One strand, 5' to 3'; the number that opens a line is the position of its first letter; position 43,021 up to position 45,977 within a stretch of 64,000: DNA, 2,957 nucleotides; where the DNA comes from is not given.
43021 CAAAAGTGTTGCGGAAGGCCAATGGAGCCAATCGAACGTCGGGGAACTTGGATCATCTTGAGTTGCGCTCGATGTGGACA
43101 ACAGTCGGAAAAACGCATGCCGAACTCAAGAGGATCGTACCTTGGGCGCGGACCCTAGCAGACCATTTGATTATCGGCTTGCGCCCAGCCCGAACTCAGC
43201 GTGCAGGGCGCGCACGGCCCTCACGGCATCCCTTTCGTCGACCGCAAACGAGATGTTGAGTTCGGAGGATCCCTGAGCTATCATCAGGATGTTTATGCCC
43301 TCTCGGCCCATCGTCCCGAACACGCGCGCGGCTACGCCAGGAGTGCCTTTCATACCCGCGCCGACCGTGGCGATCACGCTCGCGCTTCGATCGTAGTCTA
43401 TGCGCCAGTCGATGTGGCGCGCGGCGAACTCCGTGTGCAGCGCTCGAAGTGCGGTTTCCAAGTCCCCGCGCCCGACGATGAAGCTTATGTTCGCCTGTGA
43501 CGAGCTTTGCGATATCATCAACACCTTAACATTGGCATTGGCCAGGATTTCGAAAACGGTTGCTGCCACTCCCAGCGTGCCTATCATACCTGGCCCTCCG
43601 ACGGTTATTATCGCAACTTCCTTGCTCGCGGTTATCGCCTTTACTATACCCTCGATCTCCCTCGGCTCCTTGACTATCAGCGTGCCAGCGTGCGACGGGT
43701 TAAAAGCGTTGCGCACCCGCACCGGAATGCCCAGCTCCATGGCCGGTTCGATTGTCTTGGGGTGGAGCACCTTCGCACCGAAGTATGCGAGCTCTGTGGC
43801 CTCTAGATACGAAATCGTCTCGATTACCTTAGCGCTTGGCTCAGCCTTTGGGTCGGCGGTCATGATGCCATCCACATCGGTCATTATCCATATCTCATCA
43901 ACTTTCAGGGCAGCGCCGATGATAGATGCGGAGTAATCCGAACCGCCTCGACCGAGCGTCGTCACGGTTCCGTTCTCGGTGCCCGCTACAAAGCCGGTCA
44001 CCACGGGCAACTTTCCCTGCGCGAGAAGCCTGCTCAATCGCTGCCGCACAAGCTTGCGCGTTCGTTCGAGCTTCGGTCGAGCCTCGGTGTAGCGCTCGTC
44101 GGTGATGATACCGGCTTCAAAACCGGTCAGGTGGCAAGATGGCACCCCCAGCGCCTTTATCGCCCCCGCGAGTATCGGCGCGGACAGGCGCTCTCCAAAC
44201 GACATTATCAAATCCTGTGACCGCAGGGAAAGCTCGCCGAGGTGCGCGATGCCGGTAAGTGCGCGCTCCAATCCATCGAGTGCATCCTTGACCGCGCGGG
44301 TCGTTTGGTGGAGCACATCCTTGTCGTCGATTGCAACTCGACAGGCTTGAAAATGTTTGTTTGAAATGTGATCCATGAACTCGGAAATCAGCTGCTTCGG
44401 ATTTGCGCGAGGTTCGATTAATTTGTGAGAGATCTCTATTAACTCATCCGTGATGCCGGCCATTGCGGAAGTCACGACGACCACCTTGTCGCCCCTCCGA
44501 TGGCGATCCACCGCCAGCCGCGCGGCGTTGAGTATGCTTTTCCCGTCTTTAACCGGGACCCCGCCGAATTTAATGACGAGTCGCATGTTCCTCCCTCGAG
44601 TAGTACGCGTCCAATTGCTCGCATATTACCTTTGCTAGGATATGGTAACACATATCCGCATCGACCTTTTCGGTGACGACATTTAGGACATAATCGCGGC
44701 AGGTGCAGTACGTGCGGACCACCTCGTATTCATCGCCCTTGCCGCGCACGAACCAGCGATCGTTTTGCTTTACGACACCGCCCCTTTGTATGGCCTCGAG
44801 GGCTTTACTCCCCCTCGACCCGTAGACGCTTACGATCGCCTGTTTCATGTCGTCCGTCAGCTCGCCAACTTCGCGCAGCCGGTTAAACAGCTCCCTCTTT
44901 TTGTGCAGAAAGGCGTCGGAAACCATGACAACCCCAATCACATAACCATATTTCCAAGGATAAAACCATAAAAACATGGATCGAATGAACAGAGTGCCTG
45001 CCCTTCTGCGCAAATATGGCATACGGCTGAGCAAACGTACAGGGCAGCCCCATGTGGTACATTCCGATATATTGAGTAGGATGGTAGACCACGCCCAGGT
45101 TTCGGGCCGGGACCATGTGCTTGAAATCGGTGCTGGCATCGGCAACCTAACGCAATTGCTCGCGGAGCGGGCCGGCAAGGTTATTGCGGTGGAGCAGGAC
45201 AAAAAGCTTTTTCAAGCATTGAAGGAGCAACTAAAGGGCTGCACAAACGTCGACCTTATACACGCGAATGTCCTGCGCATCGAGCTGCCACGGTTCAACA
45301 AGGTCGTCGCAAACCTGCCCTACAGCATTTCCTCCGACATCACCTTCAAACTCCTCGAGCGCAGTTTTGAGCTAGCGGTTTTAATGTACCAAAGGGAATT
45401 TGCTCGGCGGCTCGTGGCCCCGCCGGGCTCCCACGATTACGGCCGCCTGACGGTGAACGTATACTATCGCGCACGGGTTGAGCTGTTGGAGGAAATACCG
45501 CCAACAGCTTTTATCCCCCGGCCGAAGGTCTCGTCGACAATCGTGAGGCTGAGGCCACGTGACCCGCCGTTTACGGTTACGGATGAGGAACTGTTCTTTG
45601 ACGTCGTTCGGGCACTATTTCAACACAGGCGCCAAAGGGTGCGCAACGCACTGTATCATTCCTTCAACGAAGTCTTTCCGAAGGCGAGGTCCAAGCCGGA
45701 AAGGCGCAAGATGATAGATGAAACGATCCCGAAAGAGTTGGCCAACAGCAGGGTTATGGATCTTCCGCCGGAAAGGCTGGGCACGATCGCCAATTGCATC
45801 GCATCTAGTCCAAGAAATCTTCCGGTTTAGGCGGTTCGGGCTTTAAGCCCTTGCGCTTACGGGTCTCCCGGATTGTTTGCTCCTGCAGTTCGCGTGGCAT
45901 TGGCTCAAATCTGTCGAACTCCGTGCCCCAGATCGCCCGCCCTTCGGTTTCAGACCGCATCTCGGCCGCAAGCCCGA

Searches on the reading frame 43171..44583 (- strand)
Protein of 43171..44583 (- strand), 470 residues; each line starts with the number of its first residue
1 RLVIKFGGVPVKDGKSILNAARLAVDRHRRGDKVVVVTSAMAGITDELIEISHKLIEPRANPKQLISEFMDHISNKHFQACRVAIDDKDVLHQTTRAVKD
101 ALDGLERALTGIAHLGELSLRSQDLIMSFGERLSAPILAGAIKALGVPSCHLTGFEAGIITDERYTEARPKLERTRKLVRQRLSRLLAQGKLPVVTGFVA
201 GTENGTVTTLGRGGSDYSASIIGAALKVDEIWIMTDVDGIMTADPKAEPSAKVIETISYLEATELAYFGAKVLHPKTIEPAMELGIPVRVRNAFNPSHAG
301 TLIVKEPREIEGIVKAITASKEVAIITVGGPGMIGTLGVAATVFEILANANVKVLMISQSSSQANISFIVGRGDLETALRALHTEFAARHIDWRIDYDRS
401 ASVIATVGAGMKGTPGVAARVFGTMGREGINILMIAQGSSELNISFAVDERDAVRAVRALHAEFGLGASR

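Call 64: search_protein_families(library=pfam, proteins=[window:43171-44583:-], max_evalue=0.001)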
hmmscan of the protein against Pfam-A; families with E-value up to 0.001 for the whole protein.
window:43171-44583:- (470 aa): 4 families
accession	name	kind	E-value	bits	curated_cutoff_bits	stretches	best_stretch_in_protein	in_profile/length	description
PF00696.33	AA_kinase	-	1.3e-52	179.3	24.9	1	1-292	2-234/234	Amino acid kinase family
PF22468.2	ACT_9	-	3.1e-50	168.2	27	2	404-464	1-61/61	ACT domain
PF13840.12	ACT_7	-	7e-25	87.1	27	2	321-383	4-64/65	ACT domain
PF01842.31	ACT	-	1.4e-19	69.9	27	2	407-463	3-64/66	ACT domain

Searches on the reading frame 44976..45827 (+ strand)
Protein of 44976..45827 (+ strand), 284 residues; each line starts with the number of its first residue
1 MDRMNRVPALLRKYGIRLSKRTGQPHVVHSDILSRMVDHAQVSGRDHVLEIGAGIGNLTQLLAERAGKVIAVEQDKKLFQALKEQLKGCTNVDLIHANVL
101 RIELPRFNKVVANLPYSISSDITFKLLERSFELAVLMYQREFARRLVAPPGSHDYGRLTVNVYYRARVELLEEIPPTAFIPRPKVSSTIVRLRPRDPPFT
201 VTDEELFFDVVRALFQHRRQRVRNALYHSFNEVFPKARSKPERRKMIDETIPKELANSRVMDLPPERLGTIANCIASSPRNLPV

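Call 64: search_protein_families(library=pfam, proteins=[window:44976-45827:+], max_evalue=0.001)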
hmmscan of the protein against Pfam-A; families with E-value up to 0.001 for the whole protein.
window:44976-45827:+ (284 aa): 6 families
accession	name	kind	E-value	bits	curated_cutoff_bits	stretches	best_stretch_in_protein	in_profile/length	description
PF00398.26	RrnaAD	-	1.2e-56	192.2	24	1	19-235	5-232/263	Ribosomal RNA adenine dimethylase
PF13649.12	Methyltransf_25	-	5.4e-09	37.1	27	1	48-113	1-71/97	Methyltransferase domain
PF08241.18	Methyltransf_11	-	8.9e-05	23.5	21.2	1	49-106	1-58/95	Methyltransferase domain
PF01135.25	PCMT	-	0.00021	21.6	20.3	1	32-88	61-120/210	Protein-L-isoaspartate(D-aspartate) O-methyltransferase (PCMT)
PF13847.12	Methyltransf_31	-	0.00036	20.7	27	1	46-114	5-84/145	Methyltransferase domain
PF05175.20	MTS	-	0.00042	20.4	23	1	37-134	24-126/170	Methyltransferase small domain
